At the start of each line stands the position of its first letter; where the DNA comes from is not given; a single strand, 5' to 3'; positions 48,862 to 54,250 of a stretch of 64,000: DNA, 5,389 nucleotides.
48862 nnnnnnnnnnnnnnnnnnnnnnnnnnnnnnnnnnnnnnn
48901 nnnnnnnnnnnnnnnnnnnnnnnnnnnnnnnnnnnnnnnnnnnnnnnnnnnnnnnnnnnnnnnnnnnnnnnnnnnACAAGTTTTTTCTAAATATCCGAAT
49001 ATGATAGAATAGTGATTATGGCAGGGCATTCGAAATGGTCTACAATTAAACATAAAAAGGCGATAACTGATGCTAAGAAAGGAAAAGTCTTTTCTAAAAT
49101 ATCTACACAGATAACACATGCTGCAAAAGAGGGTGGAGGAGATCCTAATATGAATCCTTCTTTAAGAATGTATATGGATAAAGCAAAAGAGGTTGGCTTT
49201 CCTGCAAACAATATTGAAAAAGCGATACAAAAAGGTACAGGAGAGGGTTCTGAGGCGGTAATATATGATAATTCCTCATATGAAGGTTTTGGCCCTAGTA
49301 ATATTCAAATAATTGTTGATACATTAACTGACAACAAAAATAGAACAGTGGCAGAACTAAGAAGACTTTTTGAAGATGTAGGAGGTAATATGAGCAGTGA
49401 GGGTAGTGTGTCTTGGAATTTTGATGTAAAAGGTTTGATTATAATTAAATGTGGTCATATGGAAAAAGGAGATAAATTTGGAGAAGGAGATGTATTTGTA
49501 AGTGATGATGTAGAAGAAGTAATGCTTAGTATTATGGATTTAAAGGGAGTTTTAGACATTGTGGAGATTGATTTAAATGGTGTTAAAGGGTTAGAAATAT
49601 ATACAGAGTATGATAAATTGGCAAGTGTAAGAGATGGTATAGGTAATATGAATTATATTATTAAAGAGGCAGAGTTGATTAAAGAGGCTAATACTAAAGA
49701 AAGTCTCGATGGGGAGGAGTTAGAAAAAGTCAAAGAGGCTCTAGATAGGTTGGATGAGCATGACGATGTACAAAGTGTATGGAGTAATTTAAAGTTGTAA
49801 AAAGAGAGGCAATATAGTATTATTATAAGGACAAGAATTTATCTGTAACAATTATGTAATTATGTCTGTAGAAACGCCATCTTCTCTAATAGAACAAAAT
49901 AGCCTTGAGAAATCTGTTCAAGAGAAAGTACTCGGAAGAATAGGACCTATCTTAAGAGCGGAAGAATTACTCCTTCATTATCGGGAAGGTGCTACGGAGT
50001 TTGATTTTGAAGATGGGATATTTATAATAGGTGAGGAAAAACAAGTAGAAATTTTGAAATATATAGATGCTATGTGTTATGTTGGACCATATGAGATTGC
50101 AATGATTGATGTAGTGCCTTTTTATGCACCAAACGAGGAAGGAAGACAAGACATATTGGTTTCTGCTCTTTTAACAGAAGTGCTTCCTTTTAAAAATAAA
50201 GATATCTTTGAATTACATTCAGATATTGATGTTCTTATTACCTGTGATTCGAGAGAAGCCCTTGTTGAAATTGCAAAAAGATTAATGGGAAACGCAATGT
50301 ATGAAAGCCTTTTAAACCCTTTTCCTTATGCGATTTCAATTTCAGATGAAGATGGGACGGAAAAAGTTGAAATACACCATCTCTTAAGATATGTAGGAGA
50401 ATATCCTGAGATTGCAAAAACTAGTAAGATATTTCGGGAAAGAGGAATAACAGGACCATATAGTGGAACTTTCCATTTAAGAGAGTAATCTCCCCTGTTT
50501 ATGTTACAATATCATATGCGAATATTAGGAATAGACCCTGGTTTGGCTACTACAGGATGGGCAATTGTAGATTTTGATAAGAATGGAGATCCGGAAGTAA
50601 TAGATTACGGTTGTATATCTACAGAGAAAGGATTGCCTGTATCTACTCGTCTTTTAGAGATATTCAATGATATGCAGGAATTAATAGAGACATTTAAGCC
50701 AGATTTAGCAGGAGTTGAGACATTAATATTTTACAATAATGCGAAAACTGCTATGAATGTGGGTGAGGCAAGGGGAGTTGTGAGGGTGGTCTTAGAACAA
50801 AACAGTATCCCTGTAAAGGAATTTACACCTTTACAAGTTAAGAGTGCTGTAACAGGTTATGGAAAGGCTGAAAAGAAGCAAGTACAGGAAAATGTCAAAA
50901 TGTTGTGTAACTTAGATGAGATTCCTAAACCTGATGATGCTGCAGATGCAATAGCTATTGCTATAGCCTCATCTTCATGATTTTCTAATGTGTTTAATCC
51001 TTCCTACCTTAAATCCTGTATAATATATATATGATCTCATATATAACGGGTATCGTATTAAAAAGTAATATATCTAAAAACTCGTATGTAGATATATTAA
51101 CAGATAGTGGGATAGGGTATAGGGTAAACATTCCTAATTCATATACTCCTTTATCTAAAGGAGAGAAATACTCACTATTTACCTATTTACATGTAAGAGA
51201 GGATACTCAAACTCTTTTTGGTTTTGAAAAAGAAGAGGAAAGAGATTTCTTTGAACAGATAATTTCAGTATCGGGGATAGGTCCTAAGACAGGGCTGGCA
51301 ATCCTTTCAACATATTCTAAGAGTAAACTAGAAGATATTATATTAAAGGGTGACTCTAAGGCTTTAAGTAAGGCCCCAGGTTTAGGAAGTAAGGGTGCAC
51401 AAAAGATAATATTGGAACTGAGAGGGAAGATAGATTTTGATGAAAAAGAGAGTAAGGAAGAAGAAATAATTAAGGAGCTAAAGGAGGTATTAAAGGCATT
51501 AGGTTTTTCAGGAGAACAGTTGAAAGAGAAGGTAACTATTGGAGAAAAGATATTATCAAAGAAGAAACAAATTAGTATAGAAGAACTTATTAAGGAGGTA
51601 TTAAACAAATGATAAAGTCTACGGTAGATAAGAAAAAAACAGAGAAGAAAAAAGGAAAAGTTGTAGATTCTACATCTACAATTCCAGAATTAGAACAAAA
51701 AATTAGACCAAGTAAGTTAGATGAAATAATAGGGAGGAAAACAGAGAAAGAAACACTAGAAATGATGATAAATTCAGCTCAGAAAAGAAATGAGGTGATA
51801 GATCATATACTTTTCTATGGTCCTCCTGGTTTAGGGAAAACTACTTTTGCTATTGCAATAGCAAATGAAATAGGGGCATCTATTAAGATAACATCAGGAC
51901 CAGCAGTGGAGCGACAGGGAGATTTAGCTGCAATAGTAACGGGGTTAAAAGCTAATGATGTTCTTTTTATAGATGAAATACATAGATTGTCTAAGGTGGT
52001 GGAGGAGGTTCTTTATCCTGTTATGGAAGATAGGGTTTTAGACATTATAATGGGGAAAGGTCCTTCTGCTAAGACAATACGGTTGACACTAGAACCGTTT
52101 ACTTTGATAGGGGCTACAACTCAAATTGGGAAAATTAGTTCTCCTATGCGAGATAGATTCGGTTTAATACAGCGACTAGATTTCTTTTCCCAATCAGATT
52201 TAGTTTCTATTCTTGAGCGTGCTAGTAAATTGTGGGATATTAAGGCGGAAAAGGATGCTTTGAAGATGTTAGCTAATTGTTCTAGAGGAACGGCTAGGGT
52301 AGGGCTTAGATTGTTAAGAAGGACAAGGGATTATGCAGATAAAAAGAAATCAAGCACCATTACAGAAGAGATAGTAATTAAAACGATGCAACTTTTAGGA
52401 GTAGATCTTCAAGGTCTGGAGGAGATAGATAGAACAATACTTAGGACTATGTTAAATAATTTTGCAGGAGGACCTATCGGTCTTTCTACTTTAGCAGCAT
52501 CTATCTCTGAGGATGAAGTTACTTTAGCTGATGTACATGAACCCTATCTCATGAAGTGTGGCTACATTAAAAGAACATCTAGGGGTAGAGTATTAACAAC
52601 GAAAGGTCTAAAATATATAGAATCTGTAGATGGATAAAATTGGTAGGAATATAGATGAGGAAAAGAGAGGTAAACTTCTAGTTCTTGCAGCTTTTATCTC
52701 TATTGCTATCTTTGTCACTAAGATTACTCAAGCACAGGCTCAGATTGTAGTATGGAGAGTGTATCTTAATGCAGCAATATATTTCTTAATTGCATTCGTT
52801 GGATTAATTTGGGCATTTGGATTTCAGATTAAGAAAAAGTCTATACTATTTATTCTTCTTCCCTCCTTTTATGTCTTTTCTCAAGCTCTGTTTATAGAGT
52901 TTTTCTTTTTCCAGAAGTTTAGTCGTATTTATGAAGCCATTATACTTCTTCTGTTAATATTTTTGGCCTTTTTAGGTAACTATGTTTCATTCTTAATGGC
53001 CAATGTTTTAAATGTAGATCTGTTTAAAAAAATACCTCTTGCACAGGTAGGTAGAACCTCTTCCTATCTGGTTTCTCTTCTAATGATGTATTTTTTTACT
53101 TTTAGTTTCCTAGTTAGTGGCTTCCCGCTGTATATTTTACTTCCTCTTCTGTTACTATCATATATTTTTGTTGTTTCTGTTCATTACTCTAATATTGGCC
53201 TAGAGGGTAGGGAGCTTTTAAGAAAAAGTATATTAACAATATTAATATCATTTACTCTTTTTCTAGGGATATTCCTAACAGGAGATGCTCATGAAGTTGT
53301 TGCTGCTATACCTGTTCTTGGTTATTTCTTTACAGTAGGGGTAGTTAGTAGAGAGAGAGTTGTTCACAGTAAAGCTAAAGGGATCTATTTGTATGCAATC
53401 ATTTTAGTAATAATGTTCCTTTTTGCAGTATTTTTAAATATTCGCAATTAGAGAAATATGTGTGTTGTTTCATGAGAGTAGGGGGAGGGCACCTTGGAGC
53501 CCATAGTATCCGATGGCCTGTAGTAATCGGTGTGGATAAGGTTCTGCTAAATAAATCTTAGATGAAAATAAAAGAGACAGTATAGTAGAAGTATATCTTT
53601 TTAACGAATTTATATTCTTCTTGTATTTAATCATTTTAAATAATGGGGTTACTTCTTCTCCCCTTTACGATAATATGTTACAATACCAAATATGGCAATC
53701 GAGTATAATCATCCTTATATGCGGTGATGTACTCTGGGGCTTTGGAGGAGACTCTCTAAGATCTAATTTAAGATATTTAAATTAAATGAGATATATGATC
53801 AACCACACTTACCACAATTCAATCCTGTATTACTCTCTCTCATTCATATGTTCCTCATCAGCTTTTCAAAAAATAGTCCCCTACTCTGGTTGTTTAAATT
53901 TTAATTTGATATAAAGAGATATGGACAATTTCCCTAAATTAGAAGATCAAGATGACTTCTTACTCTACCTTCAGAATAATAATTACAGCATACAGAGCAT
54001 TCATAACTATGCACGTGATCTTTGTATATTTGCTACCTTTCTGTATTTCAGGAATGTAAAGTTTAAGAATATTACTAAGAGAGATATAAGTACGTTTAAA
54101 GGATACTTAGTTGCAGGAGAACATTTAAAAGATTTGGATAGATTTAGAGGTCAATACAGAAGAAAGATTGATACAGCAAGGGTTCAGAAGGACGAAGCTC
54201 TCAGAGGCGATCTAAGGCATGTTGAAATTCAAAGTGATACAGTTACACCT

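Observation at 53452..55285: Tyrosine recombinase with a 470-bp non-coding leader, converging on the giant ORF: possible island boundary or Xer system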

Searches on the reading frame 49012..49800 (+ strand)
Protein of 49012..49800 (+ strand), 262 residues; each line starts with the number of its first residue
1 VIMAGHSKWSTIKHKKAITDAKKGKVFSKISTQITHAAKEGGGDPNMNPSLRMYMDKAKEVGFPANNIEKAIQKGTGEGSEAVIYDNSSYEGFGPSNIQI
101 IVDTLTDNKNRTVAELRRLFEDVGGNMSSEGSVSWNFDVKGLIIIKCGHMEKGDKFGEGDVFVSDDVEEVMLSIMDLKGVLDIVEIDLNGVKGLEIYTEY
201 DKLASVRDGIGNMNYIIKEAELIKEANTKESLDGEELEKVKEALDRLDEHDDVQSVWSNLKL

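Call 63: search_protein_families(library=pfam, proteins=[window:49012-49800:+], max_evalue=0.001)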
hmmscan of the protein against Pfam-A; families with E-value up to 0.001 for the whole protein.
window:49012-49800:+ (262 aa): 2 families
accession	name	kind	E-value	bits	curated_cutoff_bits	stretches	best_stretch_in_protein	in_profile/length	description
PF01709.26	Transcrip_reg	-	1.5e-39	135.7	27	1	86-260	2-160/160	TACO1/YebC second and third domain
PF20772.2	TACO1_YebC_N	-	2.1e-30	105.4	36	1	7-78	1-73/73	TACO1/YebC protein N-terminal domain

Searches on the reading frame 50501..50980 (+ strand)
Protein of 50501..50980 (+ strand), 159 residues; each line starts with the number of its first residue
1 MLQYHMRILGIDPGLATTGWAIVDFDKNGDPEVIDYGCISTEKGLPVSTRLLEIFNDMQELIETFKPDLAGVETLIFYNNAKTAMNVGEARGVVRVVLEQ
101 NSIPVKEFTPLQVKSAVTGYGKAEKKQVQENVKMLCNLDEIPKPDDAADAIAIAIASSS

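Call 7: search_protein_families(library=pfam, proteins=[window:50501-50980:+], max_evalue=0.01)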
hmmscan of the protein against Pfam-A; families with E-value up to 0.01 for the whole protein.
window:50501-50980:+ (159 aa): 1 family
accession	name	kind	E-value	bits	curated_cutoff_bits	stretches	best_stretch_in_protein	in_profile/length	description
PF02075.23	RuvC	-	5.6e-46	156.6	22.2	1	8-156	1-147/148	Crossover junction endodeoxyribonuclease RuvC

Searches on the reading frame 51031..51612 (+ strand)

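Call 7: search_protein_families(library=pfam, proteins=[window:51031-51612:+], max_evalue=0.01)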
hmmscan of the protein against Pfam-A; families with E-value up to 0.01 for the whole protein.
window:51031-51612:+ (193 aa): 3 families
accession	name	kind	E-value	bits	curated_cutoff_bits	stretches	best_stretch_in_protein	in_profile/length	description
PF01330.27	RuvA_N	-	1.5e-15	57.5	23.6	1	1-64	1-61/61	RuvA N terminal domain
PF14520.12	HHH_5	-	8.7e-15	55.4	27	1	74-131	1-56/57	Helix-hairpin-helix domain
PF00633.29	HHH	-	0.00013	22.1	24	0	74-93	10-29/30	Helix-hairpin-helix motif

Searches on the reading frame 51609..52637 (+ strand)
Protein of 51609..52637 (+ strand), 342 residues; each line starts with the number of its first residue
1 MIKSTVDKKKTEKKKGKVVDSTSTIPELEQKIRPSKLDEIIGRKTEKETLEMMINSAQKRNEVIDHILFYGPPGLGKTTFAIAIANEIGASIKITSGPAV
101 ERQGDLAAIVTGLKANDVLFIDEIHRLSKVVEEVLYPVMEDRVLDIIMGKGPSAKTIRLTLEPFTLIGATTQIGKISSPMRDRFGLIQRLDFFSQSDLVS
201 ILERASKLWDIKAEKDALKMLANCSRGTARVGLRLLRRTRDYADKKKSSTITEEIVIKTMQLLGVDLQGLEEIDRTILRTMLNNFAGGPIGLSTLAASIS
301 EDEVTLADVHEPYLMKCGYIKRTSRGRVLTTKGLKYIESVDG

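Call 7: search_protein_families(library=pfam, proteins=[window:51609-52637:+], max_evalue=0.01)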
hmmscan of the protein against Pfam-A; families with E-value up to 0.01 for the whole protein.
window:51609-52637:+ (342 aa): 21 families
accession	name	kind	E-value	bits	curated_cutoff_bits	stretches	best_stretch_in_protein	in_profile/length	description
PF05496.18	RuvB_N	-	8.6e-71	237.3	27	1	32-190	1-159/159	Holliday junction DNA helicase RuvB P-loop domain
PF05491.19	RuvB_C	-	7.1e-24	84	24.7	1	268-337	2-71/72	RuvB C-terminal winged helix domain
PF00004.35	AAA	-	5.4e-20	72.6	21.2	1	67-189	1-128/131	ATPase family associated with various cellular activities (AAA)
PF17864.7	AAA_lid_4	-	1.4e-17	63.7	27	1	194-266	2-74/74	RuvB AAA lid domain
PF07728.20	AAA_5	-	2.8e-09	37.5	22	1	66-184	1-139/139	AAA domain (dynein-related subfamily)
PF06068.19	TIP49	-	8.3e-06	25.6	23.8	1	36-95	22-81/347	TIP49 P-loop domain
PF00910.28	RNA_helicase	-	1.7e-05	25.7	21.5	1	67-130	1-64/105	RNA helicase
PF22703.2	Cdc6_lid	-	2.8e-05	24.4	27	1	214-258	18-65/68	Cdc6 AAA+ ATPase-type lid domain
PF01078.27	Mg_chelatase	-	4.7e-05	23.3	20.3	0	37-85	2-43/207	Magnesium chelatase, subunit ChlI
PF01695.23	IstB_IS21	-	0.00044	20.3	24.1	1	66-143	94-183/238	IstB-like ATP binding protein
PF00158.32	Sigma54_activat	-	0.00064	19.9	20.2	0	116-154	94-132/168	Sigma-54 interaction domain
PF05673.19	DUF815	-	0.00065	19.4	23.8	0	31-121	21-113/249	Protein of unknown function (DUF815)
PF16193.11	AAA_assoc_2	-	0.00076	20.1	34.3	1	210-261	4-56/81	AAA C-terminal domain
PF04851.21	ResIII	-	0.00098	19.5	22.5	0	43-88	5-47/164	Type III restriction enzyme, res subunit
PF07724.20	AAA_2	-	0.0011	19.5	27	0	113-145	73-105/166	AAA domain (Cdc48 subfamily)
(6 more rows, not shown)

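Call 8: search_protein_families(library=ncbifam, proteins=[window:51609-52637:+], max_evalue=0.01)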
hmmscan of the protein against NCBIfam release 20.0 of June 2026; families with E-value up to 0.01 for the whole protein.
window:51609-52637:+ (342 aa): 73 families (the best 25 are shown)
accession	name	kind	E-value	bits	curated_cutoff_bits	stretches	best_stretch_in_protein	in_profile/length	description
NF000868.0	PRK00080.1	equivalog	1e-130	435.5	282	1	27-338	14-325/330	Holliday junction branch migration DNA helicase RuvB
TIGR00635.1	ruvB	equivalog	4.3e-122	406.9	299.05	1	36-338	2-304/305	Holliday junction branch migration DNA helicase RuvB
NF001679.0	PRK00440.1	equivalog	1.8e-13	50.2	303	1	30-88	10-63/322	replication factor C small subunit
TIGR02397.1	dnaX_nterm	equivalog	4.5e-13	49.2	250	2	28-90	4-62/355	DNA polymerase III subunit gamma/tau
NF004549.0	PRK05896.1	equivalog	5.8e-12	45.1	578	2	28-88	6-62/642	DNA polymerase III subunits gamma and tau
NF003229.0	PRK04195.1-5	equivalog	9.4e-11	41.1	280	1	30-91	9-71/413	replication factor C large subunit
NF009881.0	PRK13341.1-2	equivalog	1.7e-10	39.4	651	1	23-144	13-138/736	AAA family ATPase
NF003234.0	PRK04195.2-4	equivalog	3.2e-10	39.5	529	1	30-261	5-233/497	replication factor C large subunit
NF009067.0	PRK12402.1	equivalog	3.8e-10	39.2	317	1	31-88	8-60/340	replication factor C small subunit 2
NF011523.0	PRK14962.1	equivalog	4.8e-10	38.8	576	1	28-264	4-243/474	DNA polymerase III subunits gamma and tau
TIGR02928.1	TIGR02928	subfamily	5.7e-10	38.6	181.3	2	209-263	218-275/366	orc1/cdc6 family replication initiation protein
NF003230.0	PRK04195.1-6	equivalog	7.5e-10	38.1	441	1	30-90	6-65/494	replication factor C large subunit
NF003233.0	PRK04195.2-3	equivalog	8.5e-10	38.1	471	1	30-237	5-202/504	replication factor C large subunit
NF011522.0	PRK14961.1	equivalog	1.9e-09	36.8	562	2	165-260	151-241/363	DNA polymerase III subunits gamma and tau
TIGR02903.1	spore_lon_C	equivalog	2.1e-09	36.4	678.8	1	11-84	125-195/615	Lon family ATP-dependent protease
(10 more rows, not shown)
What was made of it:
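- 50501..53451 (+): Conserved upstream neighbours: ruvC (50501-50980), ruvA (51031-51612), ruvB (51609-52637) and a 273-aa polytopic membrane protein (52630-53451). Pfam and NCBIfam matches (calls 7, 8).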

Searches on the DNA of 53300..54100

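Call 5: search_rna_families(source=window, start=53300, end=54100, threshold=evalue, max_evalue=10, show_alignments=5)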
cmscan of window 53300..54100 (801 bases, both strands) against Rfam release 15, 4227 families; matches with E-value up to 10: 6.
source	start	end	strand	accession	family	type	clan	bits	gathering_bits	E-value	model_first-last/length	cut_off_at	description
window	53745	53855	-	RF01295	SCARNA7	Gene; snRNA; snoRNA; scaRNA;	-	18.6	65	0.028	1-330/330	no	Small Cajal body-specific RNA 7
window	53543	53585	-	RF04332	Plastid-rpoB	Cis-reg;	-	18.5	45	1.4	1-49/49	no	Plastid-rpoB 5UTR RNA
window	53947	54019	-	RF01163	snoR64a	Gene; snRNA; snoRNA; CD-box;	-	15.6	45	9.4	1-77/77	no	Small nucleolar RNA snoR64a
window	53518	53580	+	RF01611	ceN108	Gene; snRNA; snoRNA; CD-box;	-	14.7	50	6.4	1-70/70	no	Caenorhabditis snoRNA ceN108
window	53941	54011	-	RF02089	CLRN1-AS1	Gene; lncRNA;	-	14.4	48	0.48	1-79/79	no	CLRN1 antisense RNA 1 conserved region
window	53300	53341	+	RF00244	mir-26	Gene; miRNA;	-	13.2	57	8.9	40-81/81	5'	mir-26 microRNA precursor family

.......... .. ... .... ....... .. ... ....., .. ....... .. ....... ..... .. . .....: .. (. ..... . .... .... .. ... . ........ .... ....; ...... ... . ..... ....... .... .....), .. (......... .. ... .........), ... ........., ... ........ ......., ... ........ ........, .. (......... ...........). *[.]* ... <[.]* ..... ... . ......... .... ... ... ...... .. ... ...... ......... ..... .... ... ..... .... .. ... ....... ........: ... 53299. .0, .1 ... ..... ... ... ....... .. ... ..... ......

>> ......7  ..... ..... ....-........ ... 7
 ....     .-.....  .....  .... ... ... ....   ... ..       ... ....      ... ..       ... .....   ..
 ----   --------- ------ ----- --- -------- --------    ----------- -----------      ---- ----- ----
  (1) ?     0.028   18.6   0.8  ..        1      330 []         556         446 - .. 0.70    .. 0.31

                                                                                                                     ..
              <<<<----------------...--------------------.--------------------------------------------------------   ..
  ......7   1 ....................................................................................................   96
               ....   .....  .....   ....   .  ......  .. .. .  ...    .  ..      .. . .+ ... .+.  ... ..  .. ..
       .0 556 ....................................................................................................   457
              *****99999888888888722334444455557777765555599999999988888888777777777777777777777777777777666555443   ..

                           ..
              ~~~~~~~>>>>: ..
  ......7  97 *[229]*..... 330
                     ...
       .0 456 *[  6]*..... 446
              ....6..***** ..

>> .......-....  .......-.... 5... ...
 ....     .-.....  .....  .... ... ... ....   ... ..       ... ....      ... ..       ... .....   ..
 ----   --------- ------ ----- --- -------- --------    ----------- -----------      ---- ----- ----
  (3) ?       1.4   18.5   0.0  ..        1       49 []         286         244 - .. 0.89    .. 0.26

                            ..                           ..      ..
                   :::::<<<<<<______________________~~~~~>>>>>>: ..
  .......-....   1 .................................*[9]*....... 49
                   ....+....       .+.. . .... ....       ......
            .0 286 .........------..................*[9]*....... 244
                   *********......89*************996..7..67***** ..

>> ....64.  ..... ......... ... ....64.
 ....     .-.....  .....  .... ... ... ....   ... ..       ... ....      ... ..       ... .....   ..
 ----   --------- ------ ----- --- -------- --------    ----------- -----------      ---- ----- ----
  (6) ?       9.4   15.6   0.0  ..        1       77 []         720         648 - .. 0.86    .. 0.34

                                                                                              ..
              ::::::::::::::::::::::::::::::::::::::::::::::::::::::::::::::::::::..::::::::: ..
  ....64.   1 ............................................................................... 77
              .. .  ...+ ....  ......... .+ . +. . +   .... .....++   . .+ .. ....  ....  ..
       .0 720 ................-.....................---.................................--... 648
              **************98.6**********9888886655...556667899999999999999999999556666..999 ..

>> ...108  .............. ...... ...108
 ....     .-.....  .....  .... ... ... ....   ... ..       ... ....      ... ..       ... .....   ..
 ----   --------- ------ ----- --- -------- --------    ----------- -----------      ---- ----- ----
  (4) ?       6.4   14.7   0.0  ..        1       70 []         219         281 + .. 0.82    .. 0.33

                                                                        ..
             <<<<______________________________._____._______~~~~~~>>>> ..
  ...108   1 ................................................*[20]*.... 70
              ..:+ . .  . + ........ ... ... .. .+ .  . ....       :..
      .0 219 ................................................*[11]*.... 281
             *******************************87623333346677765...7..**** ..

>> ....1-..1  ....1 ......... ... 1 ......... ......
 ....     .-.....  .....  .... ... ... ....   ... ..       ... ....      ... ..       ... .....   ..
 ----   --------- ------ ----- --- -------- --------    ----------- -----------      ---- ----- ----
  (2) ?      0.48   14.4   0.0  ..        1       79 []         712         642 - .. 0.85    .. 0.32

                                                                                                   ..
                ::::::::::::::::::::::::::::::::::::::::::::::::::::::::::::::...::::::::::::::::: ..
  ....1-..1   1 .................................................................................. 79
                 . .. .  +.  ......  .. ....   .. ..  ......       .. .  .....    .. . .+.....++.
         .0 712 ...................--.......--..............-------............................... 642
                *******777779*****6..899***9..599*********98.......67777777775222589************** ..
